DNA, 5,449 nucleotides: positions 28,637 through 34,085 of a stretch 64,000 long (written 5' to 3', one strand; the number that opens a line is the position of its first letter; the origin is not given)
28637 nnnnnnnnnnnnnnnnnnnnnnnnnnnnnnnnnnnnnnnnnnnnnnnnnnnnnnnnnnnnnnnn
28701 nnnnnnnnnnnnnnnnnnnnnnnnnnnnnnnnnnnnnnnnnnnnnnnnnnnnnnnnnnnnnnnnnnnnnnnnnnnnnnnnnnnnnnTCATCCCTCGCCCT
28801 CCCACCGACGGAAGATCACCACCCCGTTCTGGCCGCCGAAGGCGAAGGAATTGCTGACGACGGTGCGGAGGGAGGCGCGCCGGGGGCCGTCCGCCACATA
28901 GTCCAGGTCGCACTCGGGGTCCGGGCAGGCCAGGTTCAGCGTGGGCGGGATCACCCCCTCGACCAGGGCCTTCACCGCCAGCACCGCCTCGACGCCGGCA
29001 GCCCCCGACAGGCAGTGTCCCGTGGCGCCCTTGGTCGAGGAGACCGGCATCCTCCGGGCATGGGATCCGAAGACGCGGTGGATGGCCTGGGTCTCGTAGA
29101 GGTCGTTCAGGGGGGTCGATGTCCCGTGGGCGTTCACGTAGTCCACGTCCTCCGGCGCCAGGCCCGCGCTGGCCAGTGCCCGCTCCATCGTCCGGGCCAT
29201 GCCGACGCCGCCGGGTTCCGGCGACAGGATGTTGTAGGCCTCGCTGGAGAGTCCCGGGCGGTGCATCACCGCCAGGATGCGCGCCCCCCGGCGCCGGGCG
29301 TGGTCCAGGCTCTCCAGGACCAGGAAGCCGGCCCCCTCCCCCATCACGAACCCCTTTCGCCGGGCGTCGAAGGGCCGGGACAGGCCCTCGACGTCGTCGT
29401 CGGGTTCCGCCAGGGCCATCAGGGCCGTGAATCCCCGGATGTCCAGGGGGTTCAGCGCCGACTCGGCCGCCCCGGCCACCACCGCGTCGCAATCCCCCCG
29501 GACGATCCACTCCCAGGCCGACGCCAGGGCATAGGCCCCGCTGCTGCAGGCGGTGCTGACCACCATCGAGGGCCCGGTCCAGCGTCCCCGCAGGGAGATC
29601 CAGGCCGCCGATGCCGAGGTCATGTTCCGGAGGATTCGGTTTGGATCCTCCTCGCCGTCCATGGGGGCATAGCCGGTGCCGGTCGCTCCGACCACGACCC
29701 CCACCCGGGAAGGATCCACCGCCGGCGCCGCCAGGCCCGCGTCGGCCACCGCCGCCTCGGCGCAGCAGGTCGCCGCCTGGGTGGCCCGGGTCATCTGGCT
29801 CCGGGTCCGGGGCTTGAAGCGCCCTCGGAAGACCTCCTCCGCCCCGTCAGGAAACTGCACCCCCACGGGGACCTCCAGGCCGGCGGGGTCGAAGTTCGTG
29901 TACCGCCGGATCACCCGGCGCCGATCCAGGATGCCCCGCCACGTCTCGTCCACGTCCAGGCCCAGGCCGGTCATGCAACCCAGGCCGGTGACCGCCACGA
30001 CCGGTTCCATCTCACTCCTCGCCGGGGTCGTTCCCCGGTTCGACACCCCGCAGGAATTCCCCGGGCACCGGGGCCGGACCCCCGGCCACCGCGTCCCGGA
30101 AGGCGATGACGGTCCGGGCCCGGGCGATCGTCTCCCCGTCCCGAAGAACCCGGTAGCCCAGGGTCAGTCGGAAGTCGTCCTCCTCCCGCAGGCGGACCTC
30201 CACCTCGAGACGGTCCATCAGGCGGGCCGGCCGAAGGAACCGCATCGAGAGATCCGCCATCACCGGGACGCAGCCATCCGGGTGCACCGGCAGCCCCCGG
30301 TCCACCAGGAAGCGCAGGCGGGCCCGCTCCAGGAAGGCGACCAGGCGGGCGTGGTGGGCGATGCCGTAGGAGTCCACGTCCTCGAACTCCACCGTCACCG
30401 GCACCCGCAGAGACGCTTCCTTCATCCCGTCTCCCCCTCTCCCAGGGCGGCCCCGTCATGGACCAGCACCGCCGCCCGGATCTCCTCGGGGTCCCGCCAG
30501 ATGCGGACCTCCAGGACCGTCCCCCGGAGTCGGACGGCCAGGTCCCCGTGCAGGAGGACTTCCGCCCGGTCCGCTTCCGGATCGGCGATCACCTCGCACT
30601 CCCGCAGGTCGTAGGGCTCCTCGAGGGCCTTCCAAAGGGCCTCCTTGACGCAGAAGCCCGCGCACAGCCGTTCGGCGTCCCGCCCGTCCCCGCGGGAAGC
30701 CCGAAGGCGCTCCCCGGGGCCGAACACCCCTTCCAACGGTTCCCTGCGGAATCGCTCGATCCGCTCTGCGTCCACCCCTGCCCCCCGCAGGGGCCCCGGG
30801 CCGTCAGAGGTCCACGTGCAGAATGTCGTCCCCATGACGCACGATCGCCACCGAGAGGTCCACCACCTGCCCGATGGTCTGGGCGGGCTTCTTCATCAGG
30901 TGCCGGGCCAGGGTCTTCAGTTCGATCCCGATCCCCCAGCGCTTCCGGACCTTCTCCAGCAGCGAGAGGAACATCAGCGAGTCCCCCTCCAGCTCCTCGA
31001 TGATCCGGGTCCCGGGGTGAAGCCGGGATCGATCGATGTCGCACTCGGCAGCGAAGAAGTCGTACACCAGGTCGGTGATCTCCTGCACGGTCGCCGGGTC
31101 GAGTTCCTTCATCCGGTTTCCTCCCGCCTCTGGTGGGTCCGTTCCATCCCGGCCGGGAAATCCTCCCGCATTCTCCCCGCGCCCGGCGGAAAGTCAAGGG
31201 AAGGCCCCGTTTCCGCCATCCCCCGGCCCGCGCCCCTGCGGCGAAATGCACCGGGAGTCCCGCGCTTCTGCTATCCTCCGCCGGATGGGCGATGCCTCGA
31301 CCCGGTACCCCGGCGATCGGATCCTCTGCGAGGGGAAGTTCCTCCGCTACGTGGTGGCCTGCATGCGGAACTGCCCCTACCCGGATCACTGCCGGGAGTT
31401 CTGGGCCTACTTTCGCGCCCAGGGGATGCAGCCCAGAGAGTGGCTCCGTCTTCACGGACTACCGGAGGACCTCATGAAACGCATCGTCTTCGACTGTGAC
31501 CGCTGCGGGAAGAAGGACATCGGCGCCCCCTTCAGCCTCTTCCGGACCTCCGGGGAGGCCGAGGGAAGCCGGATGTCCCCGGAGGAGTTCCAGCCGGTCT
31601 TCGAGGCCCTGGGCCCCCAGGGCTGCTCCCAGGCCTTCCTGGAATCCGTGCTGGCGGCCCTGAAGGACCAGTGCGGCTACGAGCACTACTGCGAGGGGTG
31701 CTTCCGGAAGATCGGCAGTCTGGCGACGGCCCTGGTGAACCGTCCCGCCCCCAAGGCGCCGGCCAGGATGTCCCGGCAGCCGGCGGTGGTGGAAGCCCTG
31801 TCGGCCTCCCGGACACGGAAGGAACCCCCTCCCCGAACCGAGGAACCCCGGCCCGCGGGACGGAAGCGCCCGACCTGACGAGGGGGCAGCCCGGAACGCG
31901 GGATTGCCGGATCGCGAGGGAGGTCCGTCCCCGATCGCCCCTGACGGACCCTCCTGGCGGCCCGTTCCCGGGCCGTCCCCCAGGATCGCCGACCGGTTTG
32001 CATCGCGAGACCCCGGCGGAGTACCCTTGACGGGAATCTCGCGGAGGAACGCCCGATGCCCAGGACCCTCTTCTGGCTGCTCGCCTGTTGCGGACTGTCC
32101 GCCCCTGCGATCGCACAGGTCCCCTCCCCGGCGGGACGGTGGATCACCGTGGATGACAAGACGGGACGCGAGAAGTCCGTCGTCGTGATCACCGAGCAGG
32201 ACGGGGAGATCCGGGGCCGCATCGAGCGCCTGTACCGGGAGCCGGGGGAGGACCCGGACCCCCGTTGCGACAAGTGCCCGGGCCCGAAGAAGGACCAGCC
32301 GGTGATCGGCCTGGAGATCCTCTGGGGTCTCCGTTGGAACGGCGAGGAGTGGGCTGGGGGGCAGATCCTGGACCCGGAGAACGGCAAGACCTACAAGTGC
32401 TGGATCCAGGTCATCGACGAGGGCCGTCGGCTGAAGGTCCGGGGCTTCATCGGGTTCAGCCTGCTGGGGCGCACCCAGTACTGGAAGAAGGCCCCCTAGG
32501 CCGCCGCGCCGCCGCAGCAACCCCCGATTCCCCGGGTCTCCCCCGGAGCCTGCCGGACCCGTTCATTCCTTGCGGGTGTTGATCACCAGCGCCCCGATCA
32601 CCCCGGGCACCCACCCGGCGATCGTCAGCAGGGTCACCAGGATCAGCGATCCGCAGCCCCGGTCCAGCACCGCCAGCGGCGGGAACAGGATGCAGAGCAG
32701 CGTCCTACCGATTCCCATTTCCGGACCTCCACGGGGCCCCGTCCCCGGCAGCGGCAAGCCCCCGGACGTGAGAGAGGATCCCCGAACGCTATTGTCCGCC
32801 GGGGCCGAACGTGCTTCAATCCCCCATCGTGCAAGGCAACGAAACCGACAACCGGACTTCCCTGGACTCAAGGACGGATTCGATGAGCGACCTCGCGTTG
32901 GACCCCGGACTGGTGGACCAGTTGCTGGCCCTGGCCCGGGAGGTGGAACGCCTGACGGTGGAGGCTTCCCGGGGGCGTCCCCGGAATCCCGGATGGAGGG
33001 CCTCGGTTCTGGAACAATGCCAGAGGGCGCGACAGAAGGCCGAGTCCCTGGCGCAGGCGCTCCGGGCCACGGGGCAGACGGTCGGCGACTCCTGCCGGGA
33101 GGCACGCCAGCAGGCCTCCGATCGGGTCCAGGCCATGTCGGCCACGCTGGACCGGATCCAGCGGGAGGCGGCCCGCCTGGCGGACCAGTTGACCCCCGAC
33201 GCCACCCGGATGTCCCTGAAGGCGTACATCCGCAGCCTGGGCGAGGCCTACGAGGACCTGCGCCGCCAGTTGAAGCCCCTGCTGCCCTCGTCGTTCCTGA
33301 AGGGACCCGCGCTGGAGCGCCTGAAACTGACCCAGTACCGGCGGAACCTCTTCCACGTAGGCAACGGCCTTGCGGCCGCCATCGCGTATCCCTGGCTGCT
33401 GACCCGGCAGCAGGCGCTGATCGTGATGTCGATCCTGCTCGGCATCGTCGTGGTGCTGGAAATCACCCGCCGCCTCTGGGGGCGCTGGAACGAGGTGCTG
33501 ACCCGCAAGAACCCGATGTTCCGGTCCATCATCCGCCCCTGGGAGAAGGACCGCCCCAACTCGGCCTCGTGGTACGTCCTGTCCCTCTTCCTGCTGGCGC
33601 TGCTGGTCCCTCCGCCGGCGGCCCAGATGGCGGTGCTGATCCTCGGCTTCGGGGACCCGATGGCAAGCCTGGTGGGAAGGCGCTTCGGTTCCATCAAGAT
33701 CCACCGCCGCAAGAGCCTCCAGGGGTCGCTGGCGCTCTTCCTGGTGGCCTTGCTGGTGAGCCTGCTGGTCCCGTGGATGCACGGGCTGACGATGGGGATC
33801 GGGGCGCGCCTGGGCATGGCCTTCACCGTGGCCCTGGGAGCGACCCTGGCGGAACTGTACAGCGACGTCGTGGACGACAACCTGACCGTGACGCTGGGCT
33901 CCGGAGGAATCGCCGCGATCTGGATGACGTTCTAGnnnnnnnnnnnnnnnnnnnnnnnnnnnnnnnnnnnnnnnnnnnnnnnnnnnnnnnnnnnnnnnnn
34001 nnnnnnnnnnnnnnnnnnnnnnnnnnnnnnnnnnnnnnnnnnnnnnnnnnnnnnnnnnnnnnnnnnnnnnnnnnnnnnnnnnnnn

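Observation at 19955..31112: Orphan ACP-centred biosynthetic locus built from FAS-type condensing enzymes plus beta-oxidation-type processing enzymes and two B12-radical-SAM enzymes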

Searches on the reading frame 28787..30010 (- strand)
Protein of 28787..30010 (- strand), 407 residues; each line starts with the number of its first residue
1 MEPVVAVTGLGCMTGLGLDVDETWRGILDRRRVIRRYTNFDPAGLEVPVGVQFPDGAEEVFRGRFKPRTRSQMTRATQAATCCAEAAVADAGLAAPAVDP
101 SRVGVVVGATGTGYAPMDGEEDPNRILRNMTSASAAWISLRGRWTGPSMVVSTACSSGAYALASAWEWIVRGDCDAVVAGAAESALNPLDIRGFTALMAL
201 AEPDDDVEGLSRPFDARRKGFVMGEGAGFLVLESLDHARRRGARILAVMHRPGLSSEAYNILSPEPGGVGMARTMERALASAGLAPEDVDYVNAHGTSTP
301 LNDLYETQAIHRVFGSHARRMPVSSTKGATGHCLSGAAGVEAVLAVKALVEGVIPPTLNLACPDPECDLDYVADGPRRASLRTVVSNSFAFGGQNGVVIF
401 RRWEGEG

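Call 10: search_protein_families(library=pfam, proteins=[window:28787-30010:-], max_evalue=0.01)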
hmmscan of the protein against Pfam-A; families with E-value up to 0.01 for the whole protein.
window:28787-30010:- (407 aa): 3 families
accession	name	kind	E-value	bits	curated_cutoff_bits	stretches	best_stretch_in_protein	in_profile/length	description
PF00109.32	ketoacyl-synt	-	9.5e-47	160.2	20.8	1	5-238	4-252/252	Beta-ketoacyl synthase, N-terminal domain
PF02801.28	Ketoacyl-synt_C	-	3.9e-35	120.9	20.8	1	247-360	2-118/119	Beta-ketoacyl synthase, C-terminal domain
PF00108.29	Thiolase_N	-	1.9e-06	27.9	26.4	1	136-184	66-114/260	Thiolase, N-terminal domain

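Call 11: search_protein_families(library=ncbifam, proteins=[window:28787-30010:-], max_evalue=0.001)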
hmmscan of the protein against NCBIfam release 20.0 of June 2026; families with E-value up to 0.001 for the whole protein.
window:28787-30010:- (407 aa): 26 families (the best 25 are shown)
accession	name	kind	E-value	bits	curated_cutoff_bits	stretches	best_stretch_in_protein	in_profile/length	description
TIGR03150.1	fabF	equivalog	6.5e-116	387.4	493.75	1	5-401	3-407/407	beta-ketoacyl-ACP synthase II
NF005589.0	PRK07314.1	subfamily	7.9e-113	377.3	387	1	4-403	5-412/413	beta-ketoacyl-ACP synthase II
NF004970.0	PRK06333.1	subfamily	1.2e-98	330.8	525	1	5-404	6-423/424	beta-ketoacyl-ACP synthase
NF006274.0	PRK08439.1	equivalog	2.1e-92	310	621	1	5-402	4-405/406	beta-ketoacyl-ACP synthase II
NF005916.1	PRK07910.1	equivalog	7.6e-83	278.7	560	1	3-401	12-416/418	KasA/KasB family beta-ketoacyl-ACP synthase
NF005076.0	PRK06501.1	equivalog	9.3e-78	262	629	2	146-400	166-420/425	beta-ketoacyl-ACP synthase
NF006434.0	PRK08722.1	equivalog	3.5e-75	253.4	759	1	5-402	6-413/414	beta-ketoacyl-ACP synthase II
NF006587.0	PRK09116.1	equivalog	7.8e-75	252.1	470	1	5-404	4-408/408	beta-ketoacyl-ACP synthase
NF006618.0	PRK09185.1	subfamily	2.7e-72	244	407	1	4-402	4-392/394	beta-ketoacyl-ACP synthase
NF004618.0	PRK05952.1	equivalog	4.1e-65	220.2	455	1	5-402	4-382/384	beta-ketoacyl-ACP synthase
NF058662.1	cispenta_AmcF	equivalog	4.1e-64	216.9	325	1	5-401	2-368/369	cispentacin biosynthesis acyltransferase subunit AmcF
NF005490.0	PRK07103.1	equivalog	4.6e-63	213.7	445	1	4-402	5-412/414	polyketide beta-ketoacyl:acyl carrier protein synthase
NF005935.0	PRK07967.1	equivalog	1.3e-58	198.8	630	1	5-404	4-405/406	beta-ketoacyl-ACP synthase I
NF045894.1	PKS_plus_SDR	equivalog_domain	3.1e-45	154.3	1740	1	87-370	101-386/1515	type I polyketide synthase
NF040607.1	mycolic_Pks13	equivalog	3.7e-38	130.7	2100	1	87-402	199-525/1680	polyketide synthase Pks13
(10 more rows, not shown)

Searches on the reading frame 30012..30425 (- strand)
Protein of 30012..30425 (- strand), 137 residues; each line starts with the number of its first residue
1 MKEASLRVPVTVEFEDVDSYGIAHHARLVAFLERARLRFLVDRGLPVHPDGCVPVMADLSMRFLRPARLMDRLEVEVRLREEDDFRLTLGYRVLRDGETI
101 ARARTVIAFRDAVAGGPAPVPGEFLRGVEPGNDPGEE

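Call 10: search_protein_families(library=pfam, proteins=[window:30012-30425:-], max_evalue=0.01)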
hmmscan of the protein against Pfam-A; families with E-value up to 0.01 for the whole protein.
window:30012-30425:- (137 aa): 2 families
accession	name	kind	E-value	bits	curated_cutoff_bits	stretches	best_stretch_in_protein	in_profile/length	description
PF13279.12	4HBT_2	-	2.6e-19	70.3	25.5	1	12-126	1-120/122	Thioesterase-like superfamily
PF03061.28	4HBT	-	3.9e-11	43.5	20.6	1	20-98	1-75/79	Thioesterase superfamily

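Call 48: search_protein_families(library=ncbifam, proteins=[window:30012-30425:-], max_evalue=1e-10)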
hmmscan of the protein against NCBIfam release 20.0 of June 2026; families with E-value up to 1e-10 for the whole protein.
window:30012-30425:- (137 aa): 3 families
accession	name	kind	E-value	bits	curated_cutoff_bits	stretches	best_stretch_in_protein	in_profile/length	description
TIGR02799.1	thio_ybgC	equivalog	1.2e-16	61.1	141.35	1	7-123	2-122/126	tol-pal system-associated acyl-CoA thioesterase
TIGR00051.1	TIGR00051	subfamily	4.9e-14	52.7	68.7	1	10-111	2-107/117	YbgC/FadM family acyl-CoA thioesterase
NF008065.0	PRK10800.1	equivalog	4.3e-12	46.3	185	1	2-121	2-125/134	tol-pal system-associated acyl-CoA thioesterase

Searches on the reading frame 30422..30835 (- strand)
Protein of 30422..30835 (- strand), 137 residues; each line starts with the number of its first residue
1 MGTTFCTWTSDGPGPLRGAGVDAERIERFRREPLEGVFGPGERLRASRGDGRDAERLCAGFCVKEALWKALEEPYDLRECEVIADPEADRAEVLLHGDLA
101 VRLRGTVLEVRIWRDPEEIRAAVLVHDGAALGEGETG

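Call 10: search_protein_families(library=pfam, proteins=[window:30422-30835:-], max_evalue=0.01)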
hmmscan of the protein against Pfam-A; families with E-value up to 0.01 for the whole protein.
window:30422-30835:- (137 aa): 1 family
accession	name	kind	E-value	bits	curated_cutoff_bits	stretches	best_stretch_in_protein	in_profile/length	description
PF01648.25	ACPS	-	4.8e-08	33.5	25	1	20-102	3-96/111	4'-phosphopantetheinyl transferase superfamily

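Call 48: search_protein_families(library=ncbifam, proteins=[window:30422-30835:-], max_evalue=1e-10)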
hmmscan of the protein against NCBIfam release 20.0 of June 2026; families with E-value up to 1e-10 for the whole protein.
window:30422-30835:- (137 aa): 0 families

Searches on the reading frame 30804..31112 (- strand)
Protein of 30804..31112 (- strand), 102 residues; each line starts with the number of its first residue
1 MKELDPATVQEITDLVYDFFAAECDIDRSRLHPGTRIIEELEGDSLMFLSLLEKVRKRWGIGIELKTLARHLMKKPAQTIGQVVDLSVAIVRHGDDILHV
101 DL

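Call 10: search_protein_families(library=pfam, proteins=[window:30804-31112:-], max_evalue=0.01)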
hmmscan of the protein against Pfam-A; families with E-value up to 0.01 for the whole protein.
window:30804-31112:- (102 aa): 1 family
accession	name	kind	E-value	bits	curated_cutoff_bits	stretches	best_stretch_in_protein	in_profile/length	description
PF00550.31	PP-binding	-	1.9e-05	25.3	20.8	1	16-70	3-56/67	Phosphopantetheine attachment site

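Call 11: search_protein_families(library=ncbifam, proteins=[window:30804-31112:-], max_evalue=0.001)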
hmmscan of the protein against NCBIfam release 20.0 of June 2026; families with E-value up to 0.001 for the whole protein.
window:30804-31112:- (102 aa): 2 families
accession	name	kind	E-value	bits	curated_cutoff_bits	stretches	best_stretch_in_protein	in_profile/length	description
NF005079.0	PRK06508.1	equivalog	7.4e-07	29.5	83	1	14-70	6-62/93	acyl carrier protein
NF002150.0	PRK00982.1-4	subfamily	0.00017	21.8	66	1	10-85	4-73/80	acyl carrier protein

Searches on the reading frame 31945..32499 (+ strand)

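Call 8: search_protein_families(library=pfam, proteins=[window:31945-32499:+], max_evalue=0.01)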
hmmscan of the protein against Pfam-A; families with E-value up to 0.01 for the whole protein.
window:31945-32499:+ (184 aa): 1 family
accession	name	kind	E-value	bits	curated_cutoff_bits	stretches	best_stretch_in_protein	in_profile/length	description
PF09917.15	DUF2147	-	4e-31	108.4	27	1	64-182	1-112/112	Uncharacterized protein conserved in bacteria (DUF2147)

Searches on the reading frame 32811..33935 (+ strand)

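Call 8: search_protein_families(library=pfam, proteins=[window:32811-33935:+], max_evalue=0.01)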
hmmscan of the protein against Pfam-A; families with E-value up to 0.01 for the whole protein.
window:32811-33935:+ (374 aa): 1 family
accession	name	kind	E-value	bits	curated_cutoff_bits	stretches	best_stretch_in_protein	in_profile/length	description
PF11898.13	DUF3418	-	0.002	17.3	25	1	66-172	399-492/582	Domain of unknown function (DUF3418)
